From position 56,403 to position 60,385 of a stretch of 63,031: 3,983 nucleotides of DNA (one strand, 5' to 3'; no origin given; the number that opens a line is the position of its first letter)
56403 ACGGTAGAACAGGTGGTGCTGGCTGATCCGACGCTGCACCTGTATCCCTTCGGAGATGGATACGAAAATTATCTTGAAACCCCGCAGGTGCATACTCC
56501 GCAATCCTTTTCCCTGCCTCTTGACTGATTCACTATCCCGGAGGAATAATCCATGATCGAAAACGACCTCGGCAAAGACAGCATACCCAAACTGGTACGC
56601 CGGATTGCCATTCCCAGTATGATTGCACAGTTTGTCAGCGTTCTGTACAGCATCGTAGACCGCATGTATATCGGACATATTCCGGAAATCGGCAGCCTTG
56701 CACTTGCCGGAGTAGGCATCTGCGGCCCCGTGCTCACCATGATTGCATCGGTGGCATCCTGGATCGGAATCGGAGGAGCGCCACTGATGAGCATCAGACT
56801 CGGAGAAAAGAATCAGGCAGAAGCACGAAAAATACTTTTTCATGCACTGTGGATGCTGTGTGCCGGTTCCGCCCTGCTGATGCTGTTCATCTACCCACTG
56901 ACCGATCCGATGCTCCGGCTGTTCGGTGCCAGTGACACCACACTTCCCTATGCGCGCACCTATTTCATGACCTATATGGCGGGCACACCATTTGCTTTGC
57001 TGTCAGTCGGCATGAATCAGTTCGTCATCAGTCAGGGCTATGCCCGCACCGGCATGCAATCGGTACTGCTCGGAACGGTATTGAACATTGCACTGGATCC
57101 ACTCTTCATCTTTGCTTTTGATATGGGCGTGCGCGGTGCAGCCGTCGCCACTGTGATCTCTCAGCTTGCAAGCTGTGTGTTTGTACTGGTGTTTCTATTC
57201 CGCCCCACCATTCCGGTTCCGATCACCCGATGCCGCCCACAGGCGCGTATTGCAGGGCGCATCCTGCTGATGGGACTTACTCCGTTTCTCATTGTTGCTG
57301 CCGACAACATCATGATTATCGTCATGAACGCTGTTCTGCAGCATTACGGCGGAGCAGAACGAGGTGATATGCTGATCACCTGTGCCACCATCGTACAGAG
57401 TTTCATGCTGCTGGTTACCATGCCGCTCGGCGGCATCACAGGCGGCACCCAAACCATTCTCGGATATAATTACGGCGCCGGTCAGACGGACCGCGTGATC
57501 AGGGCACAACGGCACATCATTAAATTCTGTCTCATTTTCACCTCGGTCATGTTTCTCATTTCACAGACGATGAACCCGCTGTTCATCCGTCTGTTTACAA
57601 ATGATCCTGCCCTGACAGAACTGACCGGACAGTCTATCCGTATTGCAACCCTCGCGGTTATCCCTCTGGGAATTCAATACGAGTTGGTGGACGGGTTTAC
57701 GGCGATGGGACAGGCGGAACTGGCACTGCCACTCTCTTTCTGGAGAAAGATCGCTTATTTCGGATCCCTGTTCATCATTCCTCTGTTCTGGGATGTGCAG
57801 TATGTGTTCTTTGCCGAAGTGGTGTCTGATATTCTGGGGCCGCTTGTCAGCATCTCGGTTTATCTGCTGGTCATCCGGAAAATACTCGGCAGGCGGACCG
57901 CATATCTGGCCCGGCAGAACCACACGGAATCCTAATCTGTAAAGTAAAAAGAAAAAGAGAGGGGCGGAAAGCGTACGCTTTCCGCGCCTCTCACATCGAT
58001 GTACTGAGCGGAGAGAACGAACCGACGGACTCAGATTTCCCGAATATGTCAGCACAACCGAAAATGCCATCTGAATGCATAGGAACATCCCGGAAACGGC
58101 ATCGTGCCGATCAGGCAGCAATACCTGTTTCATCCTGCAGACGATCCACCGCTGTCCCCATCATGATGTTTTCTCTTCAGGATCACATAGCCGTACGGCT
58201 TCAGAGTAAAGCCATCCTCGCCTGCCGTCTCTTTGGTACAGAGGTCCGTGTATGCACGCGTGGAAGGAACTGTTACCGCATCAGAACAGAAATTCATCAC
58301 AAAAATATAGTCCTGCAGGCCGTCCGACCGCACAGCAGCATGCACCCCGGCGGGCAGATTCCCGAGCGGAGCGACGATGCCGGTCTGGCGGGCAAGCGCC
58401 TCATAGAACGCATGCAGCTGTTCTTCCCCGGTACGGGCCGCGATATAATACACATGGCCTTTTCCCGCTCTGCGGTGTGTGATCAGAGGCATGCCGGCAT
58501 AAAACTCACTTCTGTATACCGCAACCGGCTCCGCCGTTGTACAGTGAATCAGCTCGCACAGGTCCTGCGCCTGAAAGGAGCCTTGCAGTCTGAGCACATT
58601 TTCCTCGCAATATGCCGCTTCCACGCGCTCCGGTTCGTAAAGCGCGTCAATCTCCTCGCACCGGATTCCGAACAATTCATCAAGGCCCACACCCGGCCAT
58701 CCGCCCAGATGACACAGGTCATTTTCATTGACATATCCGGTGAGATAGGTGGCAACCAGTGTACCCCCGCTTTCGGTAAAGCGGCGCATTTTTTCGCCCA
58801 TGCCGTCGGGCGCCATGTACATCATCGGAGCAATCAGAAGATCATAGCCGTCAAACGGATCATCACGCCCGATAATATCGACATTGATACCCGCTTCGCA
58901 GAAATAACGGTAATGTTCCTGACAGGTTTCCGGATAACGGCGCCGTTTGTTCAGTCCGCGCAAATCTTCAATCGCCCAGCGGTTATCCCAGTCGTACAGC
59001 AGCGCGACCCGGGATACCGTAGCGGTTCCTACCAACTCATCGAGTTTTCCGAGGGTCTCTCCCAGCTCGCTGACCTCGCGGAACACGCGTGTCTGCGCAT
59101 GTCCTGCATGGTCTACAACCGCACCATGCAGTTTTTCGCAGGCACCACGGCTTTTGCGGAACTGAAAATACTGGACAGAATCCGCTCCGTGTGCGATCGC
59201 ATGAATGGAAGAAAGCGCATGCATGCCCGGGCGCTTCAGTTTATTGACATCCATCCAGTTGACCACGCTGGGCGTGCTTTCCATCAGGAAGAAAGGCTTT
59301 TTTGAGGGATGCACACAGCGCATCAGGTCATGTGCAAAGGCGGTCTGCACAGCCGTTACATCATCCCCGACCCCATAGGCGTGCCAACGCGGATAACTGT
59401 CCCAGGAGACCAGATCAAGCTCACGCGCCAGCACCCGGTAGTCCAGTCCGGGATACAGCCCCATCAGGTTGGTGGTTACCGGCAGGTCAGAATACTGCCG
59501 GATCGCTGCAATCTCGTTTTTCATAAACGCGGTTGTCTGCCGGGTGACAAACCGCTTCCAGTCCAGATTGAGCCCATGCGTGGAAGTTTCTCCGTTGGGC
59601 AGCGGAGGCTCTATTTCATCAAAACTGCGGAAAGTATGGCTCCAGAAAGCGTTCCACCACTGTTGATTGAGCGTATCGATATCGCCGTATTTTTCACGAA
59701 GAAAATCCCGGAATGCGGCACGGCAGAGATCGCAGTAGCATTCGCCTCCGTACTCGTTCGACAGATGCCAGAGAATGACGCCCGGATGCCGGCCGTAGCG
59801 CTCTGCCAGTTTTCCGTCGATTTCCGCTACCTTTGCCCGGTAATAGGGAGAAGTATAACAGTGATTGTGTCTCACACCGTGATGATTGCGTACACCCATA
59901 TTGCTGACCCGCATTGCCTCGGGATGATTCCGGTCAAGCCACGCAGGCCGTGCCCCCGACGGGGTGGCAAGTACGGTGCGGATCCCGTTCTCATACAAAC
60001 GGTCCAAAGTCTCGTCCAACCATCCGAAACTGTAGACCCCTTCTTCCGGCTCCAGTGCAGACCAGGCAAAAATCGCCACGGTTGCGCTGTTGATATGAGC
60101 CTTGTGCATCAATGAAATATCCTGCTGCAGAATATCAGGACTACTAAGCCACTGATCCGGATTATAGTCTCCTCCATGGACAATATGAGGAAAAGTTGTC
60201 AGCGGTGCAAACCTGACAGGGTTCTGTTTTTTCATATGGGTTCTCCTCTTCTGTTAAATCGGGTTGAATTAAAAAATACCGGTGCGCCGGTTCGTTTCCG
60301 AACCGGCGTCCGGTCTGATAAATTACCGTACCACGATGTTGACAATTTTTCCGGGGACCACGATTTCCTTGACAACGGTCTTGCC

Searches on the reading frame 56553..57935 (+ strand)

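Call 50: search_protein_families(library=pfam, proteins=[window:56553-57935:+], max_evalue=0.00001)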
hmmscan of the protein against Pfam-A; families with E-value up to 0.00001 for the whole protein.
window:56553-57935:+ (460 aa): 1 family
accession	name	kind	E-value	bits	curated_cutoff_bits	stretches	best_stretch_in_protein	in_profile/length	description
PF01554.23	MatE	-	9.3e-36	123.4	24.9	2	21-184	1-161/161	MatE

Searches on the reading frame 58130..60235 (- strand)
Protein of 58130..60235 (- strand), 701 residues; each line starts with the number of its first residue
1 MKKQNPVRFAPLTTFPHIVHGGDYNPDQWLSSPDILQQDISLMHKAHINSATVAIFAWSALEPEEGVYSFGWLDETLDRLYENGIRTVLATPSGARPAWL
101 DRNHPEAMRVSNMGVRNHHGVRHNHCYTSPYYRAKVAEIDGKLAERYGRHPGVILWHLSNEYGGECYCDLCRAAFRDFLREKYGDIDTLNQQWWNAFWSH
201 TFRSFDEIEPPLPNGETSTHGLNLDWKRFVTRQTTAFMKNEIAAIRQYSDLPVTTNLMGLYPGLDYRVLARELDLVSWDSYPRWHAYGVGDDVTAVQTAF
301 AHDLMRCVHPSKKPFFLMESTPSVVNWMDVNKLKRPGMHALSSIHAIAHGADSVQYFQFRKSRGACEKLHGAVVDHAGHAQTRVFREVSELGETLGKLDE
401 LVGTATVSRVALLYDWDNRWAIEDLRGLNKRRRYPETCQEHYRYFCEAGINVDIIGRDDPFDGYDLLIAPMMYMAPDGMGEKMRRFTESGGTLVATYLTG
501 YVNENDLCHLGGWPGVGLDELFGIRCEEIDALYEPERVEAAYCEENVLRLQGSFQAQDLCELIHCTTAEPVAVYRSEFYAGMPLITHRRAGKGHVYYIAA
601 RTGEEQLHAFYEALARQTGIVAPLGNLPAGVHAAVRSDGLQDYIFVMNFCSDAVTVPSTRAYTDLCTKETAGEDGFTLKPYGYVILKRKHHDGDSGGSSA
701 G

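Call 59: search_protein_families(library=ncbifam, proteins=[window:58130-60235:-], max_evalue=0.00001)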
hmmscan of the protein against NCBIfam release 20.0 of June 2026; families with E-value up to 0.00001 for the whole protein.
window:58130-60235:- (701 aa): 0 families

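Call 80: search_protein_families(library=pfam, proteins=[window:58130-60235:-], max_evalue=0.01)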
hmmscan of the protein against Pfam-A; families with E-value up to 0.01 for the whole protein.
window:58130-60235:- (701 aa): 3 families
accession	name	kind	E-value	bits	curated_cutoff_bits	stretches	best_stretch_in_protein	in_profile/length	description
PF02449.21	Glyco_hydro_42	-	1.6e-147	492.2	21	1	23-397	1-375/376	Beta-galactosidase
PF08532.16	Glyco_hydro_42M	-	1.1e-62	211.7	25.8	1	409-620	2-206/207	Beta-galactosidase trimerisation domain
PF08533.16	Glyco_hydro_42C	-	3.3e-10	40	21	1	630-688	1-58/58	Beta-galactosidase C-terminal domain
